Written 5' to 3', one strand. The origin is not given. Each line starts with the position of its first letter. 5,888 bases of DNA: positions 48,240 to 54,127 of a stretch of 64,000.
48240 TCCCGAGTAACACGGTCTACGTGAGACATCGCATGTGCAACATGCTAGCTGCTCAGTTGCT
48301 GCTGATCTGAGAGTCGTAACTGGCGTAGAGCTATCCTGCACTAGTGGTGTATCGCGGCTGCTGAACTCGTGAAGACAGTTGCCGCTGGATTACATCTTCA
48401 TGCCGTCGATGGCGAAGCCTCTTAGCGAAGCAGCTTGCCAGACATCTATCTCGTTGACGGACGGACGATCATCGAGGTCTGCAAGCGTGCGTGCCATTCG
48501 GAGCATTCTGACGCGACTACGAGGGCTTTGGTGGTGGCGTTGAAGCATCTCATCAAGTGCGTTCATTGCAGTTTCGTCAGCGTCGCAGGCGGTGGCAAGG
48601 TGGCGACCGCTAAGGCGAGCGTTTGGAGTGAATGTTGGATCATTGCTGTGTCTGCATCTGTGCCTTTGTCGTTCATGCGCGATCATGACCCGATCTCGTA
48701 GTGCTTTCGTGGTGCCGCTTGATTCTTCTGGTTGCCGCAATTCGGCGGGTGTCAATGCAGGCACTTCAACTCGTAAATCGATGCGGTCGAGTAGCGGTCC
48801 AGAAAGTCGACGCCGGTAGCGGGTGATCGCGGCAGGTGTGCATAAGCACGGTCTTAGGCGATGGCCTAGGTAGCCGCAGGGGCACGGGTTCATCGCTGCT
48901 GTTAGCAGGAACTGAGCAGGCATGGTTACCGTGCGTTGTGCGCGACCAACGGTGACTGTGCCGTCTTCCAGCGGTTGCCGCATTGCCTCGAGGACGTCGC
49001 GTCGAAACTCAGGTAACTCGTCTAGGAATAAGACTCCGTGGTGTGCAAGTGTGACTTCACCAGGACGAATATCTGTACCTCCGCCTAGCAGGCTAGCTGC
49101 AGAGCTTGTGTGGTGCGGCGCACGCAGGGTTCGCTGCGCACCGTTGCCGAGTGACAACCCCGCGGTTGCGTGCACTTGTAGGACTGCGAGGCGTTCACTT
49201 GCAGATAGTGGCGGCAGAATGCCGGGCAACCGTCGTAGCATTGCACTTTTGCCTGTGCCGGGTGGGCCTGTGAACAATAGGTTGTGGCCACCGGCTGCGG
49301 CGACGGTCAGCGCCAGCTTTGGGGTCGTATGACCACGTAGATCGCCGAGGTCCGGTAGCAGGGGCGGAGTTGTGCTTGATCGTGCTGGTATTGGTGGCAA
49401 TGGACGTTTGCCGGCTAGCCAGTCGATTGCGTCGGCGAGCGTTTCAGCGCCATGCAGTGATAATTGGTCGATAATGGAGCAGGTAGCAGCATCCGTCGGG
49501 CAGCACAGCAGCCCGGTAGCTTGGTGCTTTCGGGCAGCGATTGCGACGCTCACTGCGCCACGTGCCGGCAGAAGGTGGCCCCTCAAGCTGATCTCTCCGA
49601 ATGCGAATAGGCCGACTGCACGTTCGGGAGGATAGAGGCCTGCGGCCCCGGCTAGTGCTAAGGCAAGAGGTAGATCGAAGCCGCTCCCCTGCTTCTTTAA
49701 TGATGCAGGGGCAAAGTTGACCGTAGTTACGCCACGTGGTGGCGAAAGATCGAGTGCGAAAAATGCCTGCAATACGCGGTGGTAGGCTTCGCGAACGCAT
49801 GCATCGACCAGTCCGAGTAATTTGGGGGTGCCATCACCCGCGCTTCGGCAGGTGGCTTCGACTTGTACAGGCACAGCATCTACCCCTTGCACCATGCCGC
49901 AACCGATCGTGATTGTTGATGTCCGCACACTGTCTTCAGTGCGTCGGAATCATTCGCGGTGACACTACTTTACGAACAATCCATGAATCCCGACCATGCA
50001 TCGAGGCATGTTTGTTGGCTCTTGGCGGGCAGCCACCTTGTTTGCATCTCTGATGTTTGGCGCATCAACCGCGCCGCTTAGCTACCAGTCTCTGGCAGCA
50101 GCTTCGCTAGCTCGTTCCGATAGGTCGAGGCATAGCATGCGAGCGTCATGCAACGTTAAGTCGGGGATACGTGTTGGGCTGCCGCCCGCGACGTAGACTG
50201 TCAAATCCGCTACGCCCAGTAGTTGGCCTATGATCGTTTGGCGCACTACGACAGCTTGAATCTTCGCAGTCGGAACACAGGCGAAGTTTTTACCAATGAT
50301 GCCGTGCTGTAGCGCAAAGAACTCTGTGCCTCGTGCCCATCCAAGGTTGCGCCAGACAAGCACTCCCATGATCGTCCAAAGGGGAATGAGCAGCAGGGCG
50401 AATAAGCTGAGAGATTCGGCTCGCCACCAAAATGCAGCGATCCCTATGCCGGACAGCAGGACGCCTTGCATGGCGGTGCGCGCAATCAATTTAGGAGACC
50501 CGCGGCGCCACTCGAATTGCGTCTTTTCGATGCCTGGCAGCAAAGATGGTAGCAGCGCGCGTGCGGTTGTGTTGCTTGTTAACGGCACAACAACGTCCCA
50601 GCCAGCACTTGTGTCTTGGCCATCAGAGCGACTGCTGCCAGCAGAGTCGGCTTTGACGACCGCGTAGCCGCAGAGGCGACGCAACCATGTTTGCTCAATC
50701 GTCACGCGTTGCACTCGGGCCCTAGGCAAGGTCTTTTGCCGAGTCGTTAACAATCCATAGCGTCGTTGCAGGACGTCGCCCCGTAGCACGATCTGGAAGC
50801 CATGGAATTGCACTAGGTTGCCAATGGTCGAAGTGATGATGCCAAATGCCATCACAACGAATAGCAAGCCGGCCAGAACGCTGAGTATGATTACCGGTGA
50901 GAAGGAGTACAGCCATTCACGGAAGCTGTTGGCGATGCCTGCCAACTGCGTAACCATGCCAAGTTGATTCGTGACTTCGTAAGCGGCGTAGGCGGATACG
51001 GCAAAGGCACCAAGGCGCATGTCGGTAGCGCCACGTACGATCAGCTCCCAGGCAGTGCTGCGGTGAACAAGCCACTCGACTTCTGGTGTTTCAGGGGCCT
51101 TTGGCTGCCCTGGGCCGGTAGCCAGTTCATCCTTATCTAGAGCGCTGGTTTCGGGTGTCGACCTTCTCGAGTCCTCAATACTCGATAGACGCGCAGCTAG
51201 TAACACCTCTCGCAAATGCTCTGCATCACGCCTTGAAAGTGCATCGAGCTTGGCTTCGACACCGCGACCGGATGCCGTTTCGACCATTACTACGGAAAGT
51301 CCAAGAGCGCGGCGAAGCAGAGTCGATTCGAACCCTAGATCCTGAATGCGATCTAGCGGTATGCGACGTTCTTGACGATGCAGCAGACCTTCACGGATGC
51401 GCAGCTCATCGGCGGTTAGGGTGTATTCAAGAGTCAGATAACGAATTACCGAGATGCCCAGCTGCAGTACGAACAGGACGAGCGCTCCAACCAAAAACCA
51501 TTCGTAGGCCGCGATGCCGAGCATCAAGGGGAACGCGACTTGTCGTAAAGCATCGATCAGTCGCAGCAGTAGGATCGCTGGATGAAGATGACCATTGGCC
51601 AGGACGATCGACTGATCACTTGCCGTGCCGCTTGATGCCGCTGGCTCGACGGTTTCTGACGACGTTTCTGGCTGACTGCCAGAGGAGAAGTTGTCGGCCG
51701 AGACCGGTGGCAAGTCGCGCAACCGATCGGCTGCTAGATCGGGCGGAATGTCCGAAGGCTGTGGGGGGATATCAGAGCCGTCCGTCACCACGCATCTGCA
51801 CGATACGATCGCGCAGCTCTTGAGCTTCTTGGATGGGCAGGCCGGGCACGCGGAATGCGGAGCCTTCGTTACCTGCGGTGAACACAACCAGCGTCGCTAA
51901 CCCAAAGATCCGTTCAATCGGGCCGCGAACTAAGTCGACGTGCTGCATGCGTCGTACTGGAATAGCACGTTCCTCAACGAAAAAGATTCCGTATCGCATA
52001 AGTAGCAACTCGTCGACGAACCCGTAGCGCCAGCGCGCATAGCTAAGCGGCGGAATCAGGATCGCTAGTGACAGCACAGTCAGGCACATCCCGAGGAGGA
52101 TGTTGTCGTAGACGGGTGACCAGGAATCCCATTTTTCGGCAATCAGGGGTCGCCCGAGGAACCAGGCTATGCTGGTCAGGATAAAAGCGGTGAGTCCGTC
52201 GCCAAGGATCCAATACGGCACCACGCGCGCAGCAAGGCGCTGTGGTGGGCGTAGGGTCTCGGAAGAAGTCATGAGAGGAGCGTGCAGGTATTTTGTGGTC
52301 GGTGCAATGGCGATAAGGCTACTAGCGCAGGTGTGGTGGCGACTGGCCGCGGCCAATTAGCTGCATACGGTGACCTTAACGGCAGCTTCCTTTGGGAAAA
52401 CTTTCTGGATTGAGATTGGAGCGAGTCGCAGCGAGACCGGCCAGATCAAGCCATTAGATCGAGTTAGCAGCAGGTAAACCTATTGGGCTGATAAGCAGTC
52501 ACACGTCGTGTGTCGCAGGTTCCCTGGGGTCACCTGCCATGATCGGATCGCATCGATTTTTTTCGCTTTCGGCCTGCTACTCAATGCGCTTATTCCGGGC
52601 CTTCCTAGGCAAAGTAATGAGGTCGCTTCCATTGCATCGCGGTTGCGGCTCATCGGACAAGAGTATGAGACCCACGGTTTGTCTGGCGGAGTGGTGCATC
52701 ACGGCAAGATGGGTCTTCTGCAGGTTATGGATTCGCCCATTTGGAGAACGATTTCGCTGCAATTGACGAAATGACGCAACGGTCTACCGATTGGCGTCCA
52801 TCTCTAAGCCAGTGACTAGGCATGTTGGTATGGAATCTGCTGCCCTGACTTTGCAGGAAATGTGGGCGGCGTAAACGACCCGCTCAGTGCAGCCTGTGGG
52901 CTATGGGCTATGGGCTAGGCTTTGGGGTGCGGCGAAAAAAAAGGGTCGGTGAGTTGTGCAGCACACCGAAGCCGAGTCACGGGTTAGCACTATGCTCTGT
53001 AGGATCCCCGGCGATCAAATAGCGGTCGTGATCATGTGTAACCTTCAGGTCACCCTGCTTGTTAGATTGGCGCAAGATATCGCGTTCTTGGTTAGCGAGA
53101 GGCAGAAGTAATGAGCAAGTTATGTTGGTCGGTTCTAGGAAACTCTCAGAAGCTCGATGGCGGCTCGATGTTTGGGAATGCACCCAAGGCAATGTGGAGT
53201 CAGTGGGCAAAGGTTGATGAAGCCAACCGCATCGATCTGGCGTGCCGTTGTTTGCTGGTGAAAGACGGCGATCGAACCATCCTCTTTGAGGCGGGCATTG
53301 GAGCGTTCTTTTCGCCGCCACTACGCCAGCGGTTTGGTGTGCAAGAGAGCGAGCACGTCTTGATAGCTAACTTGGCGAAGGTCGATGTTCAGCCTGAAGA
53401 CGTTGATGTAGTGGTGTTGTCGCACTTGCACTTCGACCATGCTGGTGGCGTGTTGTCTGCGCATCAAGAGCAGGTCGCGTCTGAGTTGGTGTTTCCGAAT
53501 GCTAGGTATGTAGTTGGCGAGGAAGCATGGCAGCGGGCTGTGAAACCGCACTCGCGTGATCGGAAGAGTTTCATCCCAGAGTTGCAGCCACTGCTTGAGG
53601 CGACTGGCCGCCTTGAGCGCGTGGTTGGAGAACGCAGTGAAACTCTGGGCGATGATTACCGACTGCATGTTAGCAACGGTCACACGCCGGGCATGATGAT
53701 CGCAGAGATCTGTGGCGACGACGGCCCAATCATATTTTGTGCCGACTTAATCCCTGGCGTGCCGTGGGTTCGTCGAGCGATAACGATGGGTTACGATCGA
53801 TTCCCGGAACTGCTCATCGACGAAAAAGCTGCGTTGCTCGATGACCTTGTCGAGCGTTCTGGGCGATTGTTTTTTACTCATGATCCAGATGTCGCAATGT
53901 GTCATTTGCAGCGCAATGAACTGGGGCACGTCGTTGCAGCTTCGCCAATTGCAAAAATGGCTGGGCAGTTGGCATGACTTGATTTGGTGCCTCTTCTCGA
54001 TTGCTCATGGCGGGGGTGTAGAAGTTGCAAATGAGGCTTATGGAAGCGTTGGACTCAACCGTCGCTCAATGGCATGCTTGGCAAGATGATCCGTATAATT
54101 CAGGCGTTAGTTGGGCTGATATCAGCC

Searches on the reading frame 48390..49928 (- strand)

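Call 63: search_protein_families(library=pfam, proteins=[window:48390-49928:-], max_evalue=0.001)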
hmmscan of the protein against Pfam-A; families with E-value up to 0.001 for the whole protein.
window:48390-49928:- (512 aa): 6 families
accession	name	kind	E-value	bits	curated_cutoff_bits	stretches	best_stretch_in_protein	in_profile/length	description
PF01078.27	Mg_chelatase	-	1.5e-80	269.9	20.3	1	193-396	1-206/207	Magnesium chelatase, subunit ChlI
PF13541.12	ChlI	-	1.4e-20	73.8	27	1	30-142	7-117/121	Subunit ChlI of Mg-chelatase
PF13335.12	Mg_chelatase_C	-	2.3e-18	67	26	1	406-503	3-94/94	Magnesium chelatase, subunit ChlI C-terminal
PF07728.20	AAA_5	-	7.7e-08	32.9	22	1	216-357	1-130/139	AAA domain (dynein-related subfamily)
PF00493.29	MCM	-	8.4e-08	32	23.3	1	212-351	55-176/224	MCM P-loop domain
PF20030.5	bpMoxR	-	0.00048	19.7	27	0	207-235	24-52/205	MoxR domain in the MoxR-vWA-beta-propeller ternary systems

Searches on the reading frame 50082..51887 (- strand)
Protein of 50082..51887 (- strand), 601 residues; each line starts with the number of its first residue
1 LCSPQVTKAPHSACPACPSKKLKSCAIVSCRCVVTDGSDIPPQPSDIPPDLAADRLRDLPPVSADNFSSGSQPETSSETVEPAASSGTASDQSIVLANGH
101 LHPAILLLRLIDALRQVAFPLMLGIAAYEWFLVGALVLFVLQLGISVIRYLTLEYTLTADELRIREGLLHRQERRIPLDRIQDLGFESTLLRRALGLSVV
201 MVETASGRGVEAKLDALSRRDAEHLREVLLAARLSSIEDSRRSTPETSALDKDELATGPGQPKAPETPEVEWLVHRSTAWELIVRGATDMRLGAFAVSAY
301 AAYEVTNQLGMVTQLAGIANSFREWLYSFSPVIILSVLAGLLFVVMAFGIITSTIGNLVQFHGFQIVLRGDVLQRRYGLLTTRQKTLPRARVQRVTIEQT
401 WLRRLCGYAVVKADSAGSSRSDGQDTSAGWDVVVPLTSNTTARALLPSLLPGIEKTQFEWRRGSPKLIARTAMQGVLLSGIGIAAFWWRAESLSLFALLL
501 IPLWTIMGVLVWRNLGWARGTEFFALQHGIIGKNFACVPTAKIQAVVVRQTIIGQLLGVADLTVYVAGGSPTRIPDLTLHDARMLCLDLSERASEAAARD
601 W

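Call 63: search_protein_families(library=pfam, proteins=[window:50082-51887:-], max_evalue=0.001)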
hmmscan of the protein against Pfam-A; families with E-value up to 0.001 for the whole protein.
window:50082-51887:- (601 aa): 1 family
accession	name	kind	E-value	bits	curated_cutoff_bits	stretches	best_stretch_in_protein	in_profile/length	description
PF03703.20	bPH_2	-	4.9e-45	152.1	22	3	150-227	1-76/78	Bacterial PH domain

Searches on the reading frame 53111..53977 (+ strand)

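Call 63: search_protein_families(library=pfam, proteins=[window:53111-53977:+], max_evalue=0.001)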
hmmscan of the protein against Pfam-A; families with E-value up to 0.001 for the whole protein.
window:53111-53977:+ (288 aa): 2 families
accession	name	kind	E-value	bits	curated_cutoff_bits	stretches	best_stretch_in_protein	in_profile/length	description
PF00753.33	Lactamase_B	-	6.3e-19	69.1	22.7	1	43-257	4-196/196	Metallo-beta-lactamase superfamily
PF12706.13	Lactamase_B_2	-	9.7e-05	22.5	27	1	56-119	2-52/200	Beta-lactamase superfamily domain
